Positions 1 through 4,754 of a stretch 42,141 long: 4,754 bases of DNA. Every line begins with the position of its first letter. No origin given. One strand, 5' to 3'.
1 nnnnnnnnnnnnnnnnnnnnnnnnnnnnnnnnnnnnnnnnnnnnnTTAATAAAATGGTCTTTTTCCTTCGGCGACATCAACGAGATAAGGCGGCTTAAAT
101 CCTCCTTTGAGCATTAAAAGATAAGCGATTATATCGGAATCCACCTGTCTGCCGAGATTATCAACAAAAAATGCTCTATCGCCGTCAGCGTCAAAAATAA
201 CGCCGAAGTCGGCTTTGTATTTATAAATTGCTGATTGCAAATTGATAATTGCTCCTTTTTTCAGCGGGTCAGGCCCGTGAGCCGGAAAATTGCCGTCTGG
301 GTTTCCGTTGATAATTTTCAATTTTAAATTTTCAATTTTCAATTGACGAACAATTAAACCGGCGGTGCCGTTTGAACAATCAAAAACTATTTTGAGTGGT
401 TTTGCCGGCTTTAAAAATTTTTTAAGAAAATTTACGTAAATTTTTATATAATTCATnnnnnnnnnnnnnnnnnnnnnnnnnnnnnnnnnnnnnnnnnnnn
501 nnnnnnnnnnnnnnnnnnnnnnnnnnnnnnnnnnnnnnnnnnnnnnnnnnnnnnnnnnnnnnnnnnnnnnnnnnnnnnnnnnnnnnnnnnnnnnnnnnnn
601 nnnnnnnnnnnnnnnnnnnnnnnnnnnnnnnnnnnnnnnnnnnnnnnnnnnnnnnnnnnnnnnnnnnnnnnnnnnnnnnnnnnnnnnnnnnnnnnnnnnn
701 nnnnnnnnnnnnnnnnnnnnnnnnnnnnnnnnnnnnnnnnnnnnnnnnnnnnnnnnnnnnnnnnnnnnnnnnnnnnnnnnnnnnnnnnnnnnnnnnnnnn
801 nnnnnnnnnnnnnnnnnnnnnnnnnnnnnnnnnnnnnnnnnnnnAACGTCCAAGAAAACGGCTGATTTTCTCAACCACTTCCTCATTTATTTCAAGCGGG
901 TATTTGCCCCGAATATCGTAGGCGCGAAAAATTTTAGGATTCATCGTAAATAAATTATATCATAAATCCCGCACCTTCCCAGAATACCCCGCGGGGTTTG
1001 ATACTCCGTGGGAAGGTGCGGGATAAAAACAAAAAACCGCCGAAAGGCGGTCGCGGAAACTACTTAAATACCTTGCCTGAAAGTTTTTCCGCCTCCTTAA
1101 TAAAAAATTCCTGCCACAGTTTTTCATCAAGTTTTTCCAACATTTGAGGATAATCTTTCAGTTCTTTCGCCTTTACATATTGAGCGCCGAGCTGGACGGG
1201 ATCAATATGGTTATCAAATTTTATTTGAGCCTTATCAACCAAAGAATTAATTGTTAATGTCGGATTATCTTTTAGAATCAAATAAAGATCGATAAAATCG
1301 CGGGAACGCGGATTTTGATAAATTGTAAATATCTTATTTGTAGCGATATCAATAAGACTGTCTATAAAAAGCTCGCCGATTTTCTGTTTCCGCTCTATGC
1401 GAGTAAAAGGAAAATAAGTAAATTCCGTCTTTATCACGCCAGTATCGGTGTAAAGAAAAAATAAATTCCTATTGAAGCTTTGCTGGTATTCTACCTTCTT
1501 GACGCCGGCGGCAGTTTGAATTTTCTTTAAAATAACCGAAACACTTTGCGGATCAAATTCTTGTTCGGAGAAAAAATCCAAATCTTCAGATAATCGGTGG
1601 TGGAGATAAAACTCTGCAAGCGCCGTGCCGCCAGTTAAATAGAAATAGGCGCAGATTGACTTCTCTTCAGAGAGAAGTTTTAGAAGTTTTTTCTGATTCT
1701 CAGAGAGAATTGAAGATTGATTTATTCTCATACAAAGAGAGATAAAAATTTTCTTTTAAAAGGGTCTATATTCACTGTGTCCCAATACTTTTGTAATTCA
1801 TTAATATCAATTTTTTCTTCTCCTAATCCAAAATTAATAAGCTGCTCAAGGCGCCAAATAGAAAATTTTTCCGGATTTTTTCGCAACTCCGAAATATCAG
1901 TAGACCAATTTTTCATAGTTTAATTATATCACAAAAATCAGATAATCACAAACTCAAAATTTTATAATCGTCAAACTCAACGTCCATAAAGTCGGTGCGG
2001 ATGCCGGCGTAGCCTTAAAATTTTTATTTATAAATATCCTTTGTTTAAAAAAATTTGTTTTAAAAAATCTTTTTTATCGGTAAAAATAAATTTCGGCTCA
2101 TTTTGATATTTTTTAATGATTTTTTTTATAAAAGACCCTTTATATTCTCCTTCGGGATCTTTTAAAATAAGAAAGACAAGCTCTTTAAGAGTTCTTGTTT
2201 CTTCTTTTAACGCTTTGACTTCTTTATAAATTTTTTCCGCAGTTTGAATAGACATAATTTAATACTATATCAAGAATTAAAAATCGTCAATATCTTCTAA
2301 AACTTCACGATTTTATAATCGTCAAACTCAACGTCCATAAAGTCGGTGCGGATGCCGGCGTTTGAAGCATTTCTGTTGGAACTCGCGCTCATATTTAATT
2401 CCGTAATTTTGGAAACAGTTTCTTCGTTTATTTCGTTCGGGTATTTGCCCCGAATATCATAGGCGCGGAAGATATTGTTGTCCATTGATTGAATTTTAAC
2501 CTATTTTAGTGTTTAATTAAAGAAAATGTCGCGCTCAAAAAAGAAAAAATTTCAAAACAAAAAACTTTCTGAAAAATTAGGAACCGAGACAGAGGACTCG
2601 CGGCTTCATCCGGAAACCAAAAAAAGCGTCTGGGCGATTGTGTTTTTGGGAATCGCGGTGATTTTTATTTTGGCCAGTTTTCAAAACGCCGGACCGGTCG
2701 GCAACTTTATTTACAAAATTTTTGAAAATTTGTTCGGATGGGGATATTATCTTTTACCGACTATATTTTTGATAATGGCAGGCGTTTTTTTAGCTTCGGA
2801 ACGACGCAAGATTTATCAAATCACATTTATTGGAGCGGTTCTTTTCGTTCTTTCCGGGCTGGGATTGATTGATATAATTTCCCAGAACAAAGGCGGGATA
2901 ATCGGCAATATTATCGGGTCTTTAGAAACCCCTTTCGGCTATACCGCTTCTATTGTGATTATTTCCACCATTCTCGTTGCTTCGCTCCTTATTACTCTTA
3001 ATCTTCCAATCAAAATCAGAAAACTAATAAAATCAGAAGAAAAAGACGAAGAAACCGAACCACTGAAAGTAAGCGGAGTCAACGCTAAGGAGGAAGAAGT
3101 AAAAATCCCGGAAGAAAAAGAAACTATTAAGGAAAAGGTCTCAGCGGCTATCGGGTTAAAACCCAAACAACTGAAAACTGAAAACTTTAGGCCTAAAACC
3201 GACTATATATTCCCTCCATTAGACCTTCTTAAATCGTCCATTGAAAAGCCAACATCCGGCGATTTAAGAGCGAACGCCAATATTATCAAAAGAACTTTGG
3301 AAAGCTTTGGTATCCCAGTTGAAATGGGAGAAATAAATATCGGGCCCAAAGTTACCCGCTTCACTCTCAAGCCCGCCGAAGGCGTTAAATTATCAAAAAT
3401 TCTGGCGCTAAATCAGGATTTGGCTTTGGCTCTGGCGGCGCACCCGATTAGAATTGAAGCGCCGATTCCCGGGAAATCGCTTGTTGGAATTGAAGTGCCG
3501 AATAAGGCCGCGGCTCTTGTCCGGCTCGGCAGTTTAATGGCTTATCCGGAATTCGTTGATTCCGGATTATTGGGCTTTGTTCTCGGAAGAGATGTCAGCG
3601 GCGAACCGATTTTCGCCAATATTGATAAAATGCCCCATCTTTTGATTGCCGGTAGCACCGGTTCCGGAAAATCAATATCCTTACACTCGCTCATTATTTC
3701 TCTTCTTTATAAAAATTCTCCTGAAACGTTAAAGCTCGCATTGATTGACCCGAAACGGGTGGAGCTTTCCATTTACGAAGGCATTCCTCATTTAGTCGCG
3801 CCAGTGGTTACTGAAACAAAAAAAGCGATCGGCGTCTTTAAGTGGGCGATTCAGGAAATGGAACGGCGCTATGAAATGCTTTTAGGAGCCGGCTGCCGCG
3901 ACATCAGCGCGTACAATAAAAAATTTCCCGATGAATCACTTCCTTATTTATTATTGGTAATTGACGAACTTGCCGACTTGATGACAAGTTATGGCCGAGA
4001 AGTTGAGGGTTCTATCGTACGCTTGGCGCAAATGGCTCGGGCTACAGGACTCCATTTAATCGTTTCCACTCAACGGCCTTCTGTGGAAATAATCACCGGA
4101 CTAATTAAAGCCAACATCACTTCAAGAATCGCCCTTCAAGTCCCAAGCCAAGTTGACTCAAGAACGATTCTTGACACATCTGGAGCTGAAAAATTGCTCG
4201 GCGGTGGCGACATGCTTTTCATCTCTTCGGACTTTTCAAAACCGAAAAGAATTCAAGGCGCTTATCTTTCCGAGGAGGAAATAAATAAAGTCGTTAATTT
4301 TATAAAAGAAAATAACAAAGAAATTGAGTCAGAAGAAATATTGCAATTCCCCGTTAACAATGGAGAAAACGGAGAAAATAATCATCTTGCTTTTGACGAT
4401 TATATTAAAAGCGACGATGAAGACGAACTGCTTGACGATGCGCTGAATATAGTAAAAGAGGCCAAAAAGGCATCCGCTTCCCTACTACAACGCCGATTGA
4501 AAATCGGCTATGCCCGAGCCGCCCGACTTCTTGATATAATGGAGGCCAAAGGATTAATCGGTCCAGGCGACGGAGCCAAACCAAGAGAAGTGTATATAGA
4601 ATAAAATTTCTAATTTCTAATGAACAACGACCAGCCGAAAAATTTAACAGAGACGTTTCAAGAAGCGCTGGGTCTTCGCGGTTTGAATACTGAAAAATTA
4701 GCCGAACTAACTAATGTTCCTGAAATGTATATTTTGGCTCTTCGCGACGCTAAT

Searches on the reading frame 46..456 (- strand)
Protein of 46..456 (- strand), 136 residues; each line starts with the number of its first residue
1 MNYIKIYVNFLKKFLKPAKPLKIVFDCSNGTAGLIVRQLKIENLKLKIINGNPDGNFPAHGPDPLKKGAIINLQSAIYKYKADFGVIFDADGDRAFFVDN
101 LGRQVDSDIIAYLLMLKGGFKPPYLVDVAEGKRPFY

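Call 10: search_protein_families(library=pfam, proteins=[window:46-456:-], max_evalue=0.001)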
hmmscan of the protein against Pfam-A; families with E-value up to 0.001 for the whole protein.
window:46-456:- (136 aa): 1 family
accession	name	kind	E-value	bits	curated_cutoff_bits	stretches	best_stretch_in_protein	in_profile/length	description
PF02879.22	PGM_PMM_II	-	9e-19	68.4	29.3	1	7-102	3-103/103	Phosphoglucomutase/phosphomannomutase, alpha/beta/alpha domain II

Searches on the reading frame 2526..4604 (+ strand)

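Call 10: search_protein_families(library=pfam, proteins=[window:2526-4604:+], max_evalue=0.001)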
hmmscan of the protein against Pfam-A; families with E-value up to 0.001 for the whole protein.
window:2526-4604:+ (692 aa): 5 families
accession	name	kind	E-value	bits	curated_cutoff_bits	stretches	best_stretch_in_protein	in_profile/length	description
PF01580.24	FtsK_SpoIIIE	-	1.1e-54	185.6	24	1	345-520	14-221/221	FtsK/SpoIIIE family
PF17854.6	FtsK_alpha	-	6.8e-29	100.5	22.9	1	229-326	1-101/101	FtsK alpha domain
PF09397.16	FtsK_gamma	-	5e-26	90.6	30.6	1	631-691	2-62/63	Ftsk gamma domain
PF13491.11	FtsK_4TM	-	9.2e-06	25.9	23.1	1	55-160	47-161/171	4TM region of DNA translocase FtsK/SpoIIIE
PF01935.23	DUF87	-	6.6e-05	23.5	23.2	0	361-397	13-51/220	Helicase HerA, central domain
